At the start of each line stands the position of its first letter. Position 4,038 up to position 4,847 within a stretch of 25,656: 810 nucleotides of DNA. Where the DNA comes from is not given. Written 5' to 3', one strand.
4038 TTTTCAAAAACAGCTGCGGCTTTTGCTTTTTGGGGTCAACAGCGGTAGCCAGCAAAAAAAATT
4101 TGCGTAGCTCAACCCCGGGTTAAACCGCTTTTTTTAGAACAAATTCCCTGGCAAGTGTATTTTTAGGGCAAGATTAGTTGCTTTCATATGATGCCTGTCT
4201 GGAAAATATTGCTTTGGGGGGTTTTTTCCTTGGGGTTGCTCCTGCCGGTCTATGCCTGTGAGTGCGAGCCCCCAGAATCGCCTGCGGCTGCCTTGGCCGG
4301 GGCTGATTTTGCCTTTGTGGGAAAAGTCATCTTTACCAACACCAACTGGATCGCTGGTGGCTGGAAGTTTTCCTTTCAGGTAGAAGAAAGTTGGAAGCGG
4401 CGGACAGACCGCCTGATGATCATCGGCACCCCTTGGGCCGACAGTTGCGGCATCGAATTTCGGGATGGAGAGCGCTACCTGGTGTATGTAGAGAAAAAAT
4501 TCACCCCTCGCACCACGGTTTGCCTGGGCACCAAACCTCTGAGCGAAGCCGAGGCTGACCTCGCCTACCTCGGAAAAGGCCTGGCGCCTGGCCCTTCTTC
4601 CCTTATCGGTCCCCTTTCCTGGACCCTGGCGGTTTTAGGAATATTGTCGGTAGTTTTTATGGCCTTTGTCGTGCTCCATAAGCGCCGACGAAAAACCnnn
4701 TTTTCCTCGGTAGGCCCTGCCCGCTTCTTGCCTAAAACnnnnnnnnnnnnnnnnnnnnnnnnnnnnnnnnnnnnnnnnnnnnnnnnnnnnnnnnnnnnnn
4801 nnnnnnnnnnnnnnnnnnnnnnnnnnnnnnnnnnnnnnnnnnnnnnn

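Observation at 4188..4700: Membrane-anchored bacterial protein with the architecture of an animal TIMP metalloprotease inhibitor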

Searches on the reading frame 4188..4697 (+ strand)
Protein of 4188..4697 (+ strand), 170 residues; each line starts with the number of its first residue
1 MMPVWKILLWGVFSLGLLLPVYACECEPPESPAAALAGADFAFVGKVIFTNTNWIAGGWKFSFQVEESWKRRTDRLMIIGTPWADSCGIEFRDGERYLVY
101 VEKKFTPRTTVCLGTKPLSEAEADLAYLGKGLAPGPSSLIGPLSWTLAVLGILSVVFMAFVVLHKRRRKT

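Call 3: search_protein_families(library=pfam, proteins=[window:4188-4697:+], max_evalue=10)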
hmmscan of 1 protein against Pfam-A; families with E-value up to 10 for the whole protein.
window:4188-4697:+ (170 aa): 0 families

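Call 4: search_protein_families(library=ncbifam, proteins=[window:4188-4697:+], max_evalue=10)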
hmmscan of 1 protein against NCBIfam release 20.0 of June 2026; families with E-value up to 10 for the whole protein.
window:4188-4697:+ (170 aa): 1 family
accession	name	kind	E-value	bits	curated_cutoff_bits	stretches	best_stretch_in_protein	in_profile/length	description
NF037971.1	lipo_BcpO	exception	0.077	13.3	80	1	13-62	3-51/66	CDI system lipoprotein BcpO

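Call 5: search_solved_structures(query=window:4188-4697:+, max_evalue=10, show_alignments=3)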
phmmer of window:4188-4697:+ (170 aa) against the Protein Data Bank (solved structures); distinct sequences matched with E-value up to 10: 3.
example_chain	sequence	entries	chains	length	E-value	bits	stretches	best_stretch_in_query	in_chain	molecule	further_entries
13jv_A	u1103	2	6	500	0.97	12.3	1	63-116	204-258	Envelope Protein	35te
4hlx_A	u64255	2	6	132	1.1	12.1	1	68-105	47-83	K9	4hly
4fg0_A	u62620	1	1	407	1.5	11.7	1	63-116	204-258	Polyprotein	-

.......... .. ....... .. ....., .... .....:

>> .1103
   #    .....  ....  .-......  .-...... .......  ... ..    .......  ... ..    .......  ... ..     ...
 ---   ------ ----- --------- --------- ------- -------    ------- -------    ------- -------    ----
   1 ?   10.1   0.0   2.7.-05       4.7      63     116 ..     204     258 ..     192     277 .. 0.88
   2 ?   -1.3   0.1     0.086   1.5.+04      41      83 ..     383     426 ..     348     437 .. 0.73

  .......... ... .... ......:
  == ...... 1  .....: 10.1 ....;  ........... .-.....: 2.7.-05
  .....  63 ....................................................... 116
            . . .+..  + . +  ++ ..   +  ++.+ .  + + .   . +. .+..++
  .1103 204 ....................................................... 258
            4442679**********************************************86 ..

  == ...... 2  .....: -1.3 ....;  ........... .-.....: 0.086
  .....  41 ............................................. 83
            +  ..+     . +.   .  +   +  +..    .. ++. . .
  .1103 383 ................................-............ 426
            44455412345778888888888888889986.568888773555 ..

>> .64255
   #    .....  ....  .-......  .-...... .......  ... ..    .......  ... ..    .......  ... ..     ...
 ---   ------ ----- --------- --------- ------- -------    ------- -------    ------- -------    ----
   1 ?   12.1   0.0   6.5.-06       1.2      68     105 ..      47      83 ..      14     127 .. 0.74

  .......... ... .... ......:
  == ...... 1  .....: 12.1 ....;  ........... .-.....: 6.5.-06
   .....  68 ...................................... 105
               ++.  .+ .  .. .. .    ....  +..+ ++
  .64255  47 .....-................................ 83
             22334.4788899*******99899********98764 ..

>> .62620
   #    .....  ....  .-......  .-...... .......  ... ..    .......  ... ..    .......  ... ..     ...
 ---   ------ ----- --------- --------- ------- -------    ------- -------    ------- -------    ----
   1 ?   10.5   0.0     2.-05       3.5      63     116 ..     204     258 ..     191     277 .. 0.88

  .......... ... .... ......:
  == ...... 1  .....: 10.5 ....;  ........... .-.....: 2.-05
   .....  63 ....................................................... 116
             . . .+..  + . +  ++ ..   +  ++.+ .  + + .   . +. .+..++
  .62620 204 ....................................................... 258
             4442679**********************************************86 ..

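Call 6: find_homologous_proteins(query=window:4188-4697:+, max_evalue=0.001)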
Query window:4188-4697:+ (170 aa): 9 proteins with E <= 0.001 among 232 candidates.
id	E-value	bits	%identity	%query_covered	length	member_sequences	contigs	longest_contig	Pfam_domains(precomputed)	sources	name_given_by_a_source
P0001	2.4e-111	387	99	100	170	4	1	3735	-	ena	-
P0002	1.0e-49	187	57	86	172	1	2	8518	-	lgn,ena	-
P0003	6.0e-11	60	41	64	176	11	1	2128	-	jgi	jgi:hypothetical protein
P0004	1.5e-10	59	41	64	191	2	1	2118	-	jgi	jgi:hypothetical protein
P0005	9.9e-10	56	41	62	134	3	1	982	-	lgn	-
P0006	2.5e-9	55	51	40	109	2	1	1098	-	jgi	jgi:hypothetical protein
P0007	1.8e-8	52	47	40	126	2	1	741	-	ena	-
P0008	2.7e-7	48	43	41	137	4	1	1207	-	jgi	jgi:hypothetical protein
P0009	3.4e-6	45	40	49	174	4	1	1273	-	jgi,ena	-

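Call 17: search_protein_representatives(protein=window:4188-4697:+)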
Query: 170 residues. Proteins with E-value up to 0.001 (for the whole library): 2997; up to 1e-10: 236; up to 1e-30: 25. The best 150 are listed.
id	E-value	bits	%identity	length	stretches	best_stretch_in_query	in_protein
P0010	1.5e-42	161.6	47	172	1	13-167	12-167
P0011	1.7e-41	158.2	48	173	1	22-168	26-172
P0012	7.0e-41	156.2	46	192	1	3-168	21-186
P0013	2.3e-39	151.3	48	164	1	21-166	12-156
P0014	1.4e-38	148.7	48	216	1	6-167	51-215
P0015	1.1e-37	145.8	45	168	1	19-167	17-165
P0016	1.4e-37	145.4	47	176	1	9-166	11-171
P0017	1.9e-37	145.0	47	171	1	13-167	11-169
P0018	1.1e-36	142.6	45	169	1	20-169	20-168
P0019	1.6e-36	142.0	44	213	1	19-166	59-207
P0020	4.7e-36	140.5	46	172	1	22-167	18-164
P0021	9.3e-36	139.5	44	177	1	18-167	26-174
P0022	1.9e-35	138.5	43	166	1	15-168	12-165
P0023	2.9e-35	137.9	45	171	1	22-170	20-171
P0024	6.4e-35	136.8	42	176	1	7-169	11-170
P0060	1.3e-17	80.3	36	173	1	17-168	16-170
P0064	2.3e-16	76.3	40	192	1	14-167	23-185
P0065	3.3e-16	75.8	35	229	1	4-157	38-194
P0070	1.8e-15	73.4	39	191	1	20-170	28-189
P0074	1.2e-14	70.7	34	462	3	16-125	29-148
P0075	1.8e-14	70.1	37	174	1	16-159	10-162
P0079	6.3e-14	68.4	31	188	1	10-159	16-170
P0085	1.3e-13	67.4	43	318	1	19-133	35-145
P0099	1.9e-13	66.8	40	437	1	22-144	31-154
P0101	2.9e-13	66.2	35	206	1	21-157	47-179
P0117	1.1e-12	64.3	38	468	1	10-135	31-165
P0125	1.9e-12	63.6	36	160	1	13-157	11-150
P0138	3.1e-12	62.9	34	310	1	15-143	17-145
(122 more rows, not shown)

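Call 21: search_protein_families(library=pfam, alignment_id=A1, max_evalue=1)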
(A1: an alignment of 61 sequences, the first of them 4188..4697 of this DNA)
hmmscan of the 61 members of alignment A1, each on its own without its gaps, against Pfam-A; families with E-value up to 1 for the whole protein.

A. member 1, window:4188-4697:+ (170 aa): 0 families

B. families by the number of members that match (of 61 scanned): 45 families (the first 25 are shown)
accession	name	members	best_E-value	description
PF00965.23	TIMP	14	4.2e-09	Tissue inhibitor of metalloproteinase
PF13567.11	DUF4131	8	0.0076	Domain of unknown function (DUF4131)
PF25518.1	NRG2_N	6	0.021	NRG2 N-terminal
PF01759.27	NTR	2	0.012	UNC-6/NTR/C345C module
PF14283.11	CD1107-like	2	0.017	Mobile element protein CD1107-like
PF14610.12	Psg1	2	0.056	Ykl077w/Psg1 (Pma1 Stabilization in Golgi)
PF21314.2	TM_ErbB1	2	0.064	Epidermal growth factor receptor transmembrane-juxtamembrane segment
PF00746.26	Gram_pos_anchor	1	0.0026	LPXTG cell wall anchor motif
PF24216.1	DUF7435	1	0.023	Domain of unknown function (DUF7435)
PF17454.7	Bee_toxin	1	0.023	Honey bee toxin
PF23034.1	DUF7035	1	0.024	Domain of unknown function (DUF7035)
PF16400.11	DUF5008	1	0.038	Domain of unknown function (DUF5008)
PF10173.14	Mit_KHE1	1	0.038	Mitochondrial K+-H+ exchange-related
PF02386.22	TrkH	1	0.039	Cation transport protein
PF03146.21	NtA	1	0.048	Agrin NtA domain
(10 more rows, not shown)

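Call 22: search_solved_structures(query=A1, max_evalue=10, show_alignments=3)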
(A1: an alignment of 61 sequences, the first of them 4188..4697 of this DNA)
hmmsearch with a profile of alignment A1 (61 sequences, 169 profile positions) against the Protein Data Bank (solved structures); distinct sequences matched with E-value up to 10: 11.
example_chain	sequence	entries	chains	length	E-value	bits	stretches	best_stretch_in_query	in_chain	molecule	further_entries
2tmp_A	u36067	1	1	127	2e-05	27.4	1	22-117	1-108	TISSUE INHIBITOR OF METALLOPROTEINASES-2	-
1br9_A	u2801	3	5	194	5.9e-05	25.9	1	22-118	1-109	METALLOPROTEINASE-2 INHIBITOR | METALLOPROTEINASE INHIBITOR 2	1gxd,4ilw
2e2d_C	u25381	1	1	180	6.1e-05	25.9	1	22-118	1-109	Metalloproteinase inhibitor 2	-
1bqq_T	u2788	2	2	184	6.5e-05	25.8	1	22-118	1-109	METALLOPROTEINASE INHIBITOR 2 | PROTEIN (METALLOPROTEINASE INHIBITOR (TIMP-2))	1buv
3cki_B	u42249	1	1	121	0.00048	22.9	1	22-115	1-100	Metalloproteinase inhibitor 3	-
6mav_B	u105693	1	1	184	0.0023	20.7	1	22-116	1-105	Metalloproteinase inhibitor 1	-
7s7l_B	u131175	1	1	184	0.0029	20.4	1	22-116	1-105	Metalloproteinase inhibitor 1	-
1d2b_A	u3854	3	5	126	0.021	17.6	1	22-117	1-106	Metalloproteinase inhibitor 1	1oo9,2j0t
3j8f_7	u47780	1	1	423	0.43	13.4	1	106-158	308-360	Poliovirus receptor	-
3ct8_A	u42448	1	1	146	2.2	11.1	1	86-108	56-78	Putative glyoxalase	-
8qag_A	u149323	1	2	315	5.6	9.7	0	116-166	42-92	sc-CC-6-95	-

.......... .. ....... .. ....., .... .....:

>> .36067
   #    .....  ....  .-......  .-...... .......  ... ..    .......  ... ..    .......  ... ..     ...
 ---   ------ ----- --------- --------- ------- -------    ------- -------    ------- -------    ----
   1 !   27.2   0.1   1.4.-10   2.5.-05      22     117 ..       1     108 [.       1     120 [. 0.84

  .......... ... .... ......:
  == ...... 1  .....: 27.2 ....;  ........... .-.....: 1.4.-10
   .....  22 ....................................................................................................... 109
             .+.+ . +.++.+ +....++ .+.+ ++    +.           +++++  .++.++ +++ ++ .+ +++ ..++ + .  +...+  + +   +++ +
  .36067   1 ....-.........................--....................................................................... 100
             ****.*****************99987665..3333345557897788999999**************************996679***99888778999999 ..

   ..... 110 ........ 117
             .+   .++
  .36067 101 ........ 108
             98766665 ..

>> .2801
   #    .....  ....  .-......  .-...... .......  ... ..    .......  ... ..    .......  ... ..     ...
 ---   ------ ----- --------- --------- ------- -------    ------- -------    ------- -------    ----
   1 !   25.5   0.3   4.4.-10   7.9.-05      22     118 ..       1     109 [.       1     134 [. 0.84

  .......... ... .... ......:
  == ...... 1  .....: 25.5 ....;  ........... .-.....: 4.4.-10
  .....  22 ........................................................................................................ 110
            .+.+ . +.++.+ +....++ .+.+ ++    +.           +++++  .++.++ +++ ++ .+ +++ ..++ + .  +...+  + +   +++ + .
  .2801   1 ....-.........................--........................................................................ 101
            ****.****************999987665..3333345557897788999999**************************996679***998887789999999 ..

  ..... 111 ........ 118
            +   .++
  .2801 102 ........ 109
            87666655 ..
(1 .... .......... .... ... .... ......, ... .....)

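Call 23: predict_structure(alignment_id=A1)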
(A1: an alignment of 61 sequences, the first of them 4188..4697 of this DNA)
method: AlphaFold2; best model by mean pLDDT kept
length: 170 residues; sequences in the alignment: 61
mean_pLDDT: 95.4   pTM: 0.81
mean pLDDT of the five models: 95.4, 95.2, 95.0, 94.5, 94.4
residues with pLDDT >= 90: 155; 70-90: 13; 50-70: 2; < 50: 0
segments of 3 or more residues with pLDDT < 50: none
pLDDT, mean of each block of 10 residues (from residue 1): 86 85 89 98 98 95 98 98 96 98 97 98 98 96 98 99 95
secondary structure, 60 per line:
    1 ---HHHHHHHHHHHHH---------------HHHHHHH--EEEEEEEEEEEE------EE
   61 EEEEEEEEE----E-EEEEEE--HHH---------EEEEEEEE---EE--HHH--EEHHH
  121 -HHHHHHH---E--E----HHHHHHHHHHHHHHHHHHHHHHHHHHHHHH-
elements in order: H4-16 H32-38 E41-52 E59-69 E76-81 E96-103 H122-128 H140-169

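Call 26: find_related_loci(query=window:4188-4697:+, collection=genome_contigs, flank=8000)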
Query window:4188-4697:+ (170 aa) in genome_contigs; peptide patterns used: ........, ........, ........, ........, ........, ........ (x = any residue, [..] = any of these).
124 stretches matched a pattern; 1 encode a relative of the query (tblastn E <= 1e-3); 1 distinct loci.
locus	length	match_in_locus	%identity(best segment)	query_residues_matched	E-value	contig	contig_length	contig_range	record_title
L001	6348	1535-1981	48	19-166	1e-46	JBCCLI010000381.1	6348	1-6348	MAG: Bacteroidota bacterium isolate P01_C01_bin.23 k141_1861654_length_6348_cov_44.8979, whole genome shotgun sequence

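Call 27: fold_search(model_id=the predicted structure, library=pdb)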
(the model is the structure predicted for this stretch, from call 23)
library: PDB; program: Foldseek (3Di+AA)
matches with E <= 10: 647; with E <= 0.001: 15
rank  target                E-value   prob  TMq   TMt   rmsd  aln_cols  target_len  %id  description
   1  9sop_A                3.4e-05  1.00  0.46  0.45   3.2       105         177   17  Tissue inhibitor of metalloproteinase-1 (TIMP-1) (released 2025-09-24)
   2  3ma2_B                3.6e-05  1.00  0.49  0.68   2.9       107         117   19  Complex membrane type-1 matrix metalloproteinase (MT1-MMP) with tissue inhibitor of metalloproteinase-1 (TIMP-1) (released 2010-06-30)
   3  7s7m_B                6.9e-05  1.00  0.48  0.47   2.4       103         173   21  Complex of tissue inhibitor of metalloproteinases-1 (TIMP-1) mutant (L34G/M66D/T98G/P131S/Q153N) with matrix metallopr (released 2022-03-16)
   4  9soq_A                7.7e-05  1.00  0.49  0.46   2.6       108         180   18  Tissue inhibitor of Metalloproteinase 1 (TIMP-1) (released 2025-09-24)
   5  2j0t_D                9.2e-05  1.00  0.47  0.62   3.6       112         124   20  Crystal Structure of the Catalytic Domain of MMP-1 in Complex with the Inhibitory Domain of TIMP-1 (released 2006-10-18)
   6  7s7l_B                1.2e-04  1.00  0.49  0.47   2.4       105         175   21  Complex of tissue inhibitor of metalloproteinases-1 (TIMP-1) mutant (L34G/M66S/E67Y/L133N/S155L) with matrix metallopr (released 2022-03-16)
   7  6n9d_B                1.2e-04  1.00  0.49  0.48   2.4       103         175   20  Complex of tissue inhibitor of metalloproteinases-1 (TIMP-1) mutant (L34G/L133P/L151C/G154A) with matrix metalloprotei (released 2019-05-15)
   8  9sos                  1.2e-04  1.00  0.47  0.45   3.1       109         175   18  Tissue Inhibitor of Matrix Metalloproteinase-1 (TIMP-1) (released 2025-09-24)
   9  3ma2_C                1.3e-04  1.00  0.47  0.64   2.5       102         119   19  Complex membrane type-1 matrix metalloproteinase (MT1-MMP) with tissue inhibitor of metalloproteinase-1 (TIMP-1) (released 2010-06-30)
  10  9sop_B                1.6e-04  1.00  0.46  0.44   3.4       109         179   18  Tissue inhibitor of metalloproteinase-1 (TIMP-1) (released 2025-09-24)
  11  6mav_B                1.7e-04  1.00  0.49  0.48   2.4       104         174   21  Complex of tissue inhibitor of metalloproteinase-1 (TIMP-1) mutant L34G with matrix metalloproteinase-3 catalytic doma (released 2019-05-15)
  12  2e2d_C                2.1e-04  1.00  0.40  0.38   4.5       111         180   20  Flexibility and variability of TIMP binding: X-ray structure of the complex between collagenase-3/MMP-13 and TIMP-2 (released 2007-03-13)
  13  3v96_A                4.9e-04  1.00  0.43  0.45   3.2       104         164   19  Complex of matrix metalloproteinase-10 catalytic domain (MMP-10cd) with tissue inhibitor of metalloproteinases-1 (TIMP (released 2012-03-28)
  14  1br9                  5.9e-04  1.00  0.42  0.39   4.3       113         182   16  HUMAN TISSUE INHIBITOR OF METALLOPROTEINASE-2 (released 1999-05-04)
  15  1uea_B                6.2e-04  1.00  0.47  0.44   2.9       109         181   18  MMP-3/TIMP-1 COMPLEX (released 1998-10-14)
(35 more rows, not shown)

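Call 32: find_homologous_proteins(query=A1, max_evalue=0.00001)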
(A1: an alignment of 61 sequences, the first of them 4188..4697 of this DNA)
Query A1 (61 sequences) (170 aa, profile of the alignment): 50 proteins with E <= 0.00001 among 8000 candidates.
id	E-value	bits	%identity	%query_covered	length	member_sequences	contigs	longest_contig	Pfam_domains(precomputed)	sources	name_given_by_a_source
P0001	2.4e-59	218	99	100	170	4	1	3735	-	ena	-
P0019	3.3e-56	207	44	87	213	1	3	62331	-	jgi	jgi:hypothetical protein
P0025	4.4e-53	197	41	97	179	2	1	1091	-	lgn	-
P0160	8.7e-53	196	43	98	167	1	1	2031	-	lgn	-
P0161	1.8e-52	195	46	86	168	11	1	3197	-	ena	-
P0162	1.5e-49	186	46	91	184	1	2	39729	-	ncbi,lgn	ncbi:MAG: hypothetical protein AAF694_08135 [Bacteroidota bacterium]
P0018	1.6e-49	186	44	88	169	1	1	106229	-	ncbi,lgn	ncbi:MAG: hypothetical protein AAFY71_14880 [Bacteroidota bacterium]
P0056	2.3e-49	185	32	84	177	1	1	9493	-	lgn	-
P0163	2.6e-49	185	43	98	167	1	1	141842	-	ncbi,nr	ncbi:MAG: hypothetical protein MRZ79_11015 [Bacteroidia bacterium]|nr:hypothetical protein [Bacteroi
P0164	3.5e-48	181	38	95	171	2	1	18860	-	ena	-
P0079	1.8e-39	153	31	81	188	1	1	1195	-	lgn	-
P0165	5.1e-37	145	34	82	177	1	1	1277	-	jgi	jgi:hypothetical protein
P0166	1.1e-36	144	29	86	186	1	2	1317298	PF00965.24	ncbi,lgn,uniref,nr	ncbi:hypothetical protein [Metabacillus iocasae]|uniref:Tissue inhibitor of metalloproteinase n=1 Ta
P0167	2.2e-36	143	31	92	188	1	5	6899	-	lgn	-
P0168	3.3e-33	133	36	74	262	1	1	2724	-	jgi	jgi:hypothetical protein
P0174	2.9e-27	113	30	76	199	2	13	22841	-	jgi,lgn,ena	-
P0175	1.2e-26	111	31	68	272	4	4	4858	PF00965.24,PF19671.5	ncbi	-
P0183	1.3e-19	88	31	77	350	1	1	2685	PF13715.13,PF17802.8,PF00775.28,PF13620.13,PF22904.4,PF17210.10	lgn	-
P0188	4.9e-14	70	37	29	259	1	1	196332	PF00965.24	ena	-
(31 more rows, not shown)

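Call 33: find_encoding_contigs(protein=P0018, flank=6000, max_places=2)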
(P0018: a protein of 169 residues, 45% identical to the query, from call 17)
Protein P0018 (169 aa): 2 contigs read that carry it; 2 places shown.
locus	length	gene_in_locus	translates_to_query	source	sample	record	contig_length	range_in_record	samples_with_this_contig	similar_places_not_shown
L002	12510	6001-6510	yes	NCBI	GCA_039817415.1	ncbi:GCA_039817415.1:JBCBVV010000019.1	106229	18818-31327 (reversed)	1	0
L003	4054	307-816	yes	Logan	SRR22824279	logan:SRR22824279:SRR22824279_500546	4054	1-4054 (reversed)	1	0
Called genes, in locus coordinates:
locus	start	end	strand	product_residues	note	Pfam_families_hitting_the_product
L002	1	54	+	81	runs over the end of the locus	-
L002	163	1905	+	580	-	PF20423:AceK_regulatory, PF06315:AceK_kinase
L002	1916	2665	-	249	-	PF07947:YhhN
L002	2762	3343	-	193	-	PF02525:Flavodoxin_2 (weak), PF03358:FMN_red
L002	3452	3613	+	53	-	PF00468:Ribosomal_L34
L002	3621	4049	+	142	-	PF00825:Ribonuclease_P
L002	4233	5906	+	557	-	PF17820:PDZ_6, PF03572:Peptidase_S41, PF28547:CHD_PDZ-protease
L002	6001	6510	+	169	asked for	-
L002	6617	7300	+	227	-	PF03167:UDG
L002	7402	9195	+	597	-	PF00246:Peptidase_M14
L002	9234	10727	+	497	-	PF08448:PAS_4, PF02518:HATPase_c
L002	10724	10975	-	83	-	-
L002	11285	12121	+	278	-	PF00158:Sigma54_activat (faint), PF07724:AAA_2, PF13401:AAA_22 (weak), PF00004:AAA, PF07728:AAA_5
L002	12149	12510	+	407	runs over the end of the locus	PF05762:VWA_CoxE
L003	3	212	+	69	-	?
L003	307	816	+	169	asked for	-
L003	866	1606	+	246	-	PF03167:UDG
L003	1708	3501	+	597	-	PF00246:Peptidase_M14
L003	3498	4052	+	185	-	?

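Call 34: find_encoding_contigs(protein=P0163, flank=6000, max_places=2)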
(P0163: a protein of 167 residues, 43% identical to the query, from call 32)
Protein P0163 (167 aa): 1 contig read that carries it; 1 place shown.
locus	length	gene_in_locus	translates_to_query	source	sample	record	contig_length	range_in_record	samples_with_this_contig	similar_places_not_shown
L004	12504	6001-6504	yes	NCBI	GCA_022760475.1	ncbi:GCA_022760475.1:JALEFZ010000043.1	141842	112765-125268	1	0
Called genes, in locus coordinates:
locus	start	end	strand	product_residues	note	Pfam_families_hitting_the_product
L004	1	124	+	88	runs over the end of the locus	-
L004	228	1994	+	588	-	PF20423:AceK_regulatory, PF06315:AceK_kinase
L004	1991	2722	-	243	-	PF07947:YhhN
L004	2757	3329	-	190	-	PF02525:Flavodoxin_2 (weak), PF03358:FMN_red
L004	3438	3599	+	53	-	PF00468:Ribosomal_L34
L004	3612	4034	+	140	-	PF00825:Ribonuclease_P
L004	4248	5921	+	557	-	PF00595:PDZ (weak), PF13180:PDZ_2 (weak), PF17820:PDZ_6, PF03572:Peptidase_S41, PF28547:CHD_PDZ-protease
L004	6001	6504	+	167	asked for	-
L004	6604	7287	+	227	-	PF03167:UDG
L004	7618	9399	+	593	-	PF00246:Peptidase_M14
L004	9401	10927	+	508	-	PF00989:PAS (faint), PF08448:PAS_4, PF00512:HisKA (faint), PF02518:HATPase_c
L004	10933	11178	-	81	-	-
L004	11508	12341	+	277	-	PF00158:Sigma54_activat (faint), PF07724:AAA_2, PF13401:AAA_22 (weak), PF00004:AAA, PF07728:AAA_5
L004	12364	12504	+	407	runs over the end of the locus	PF05762:VWA_CoxE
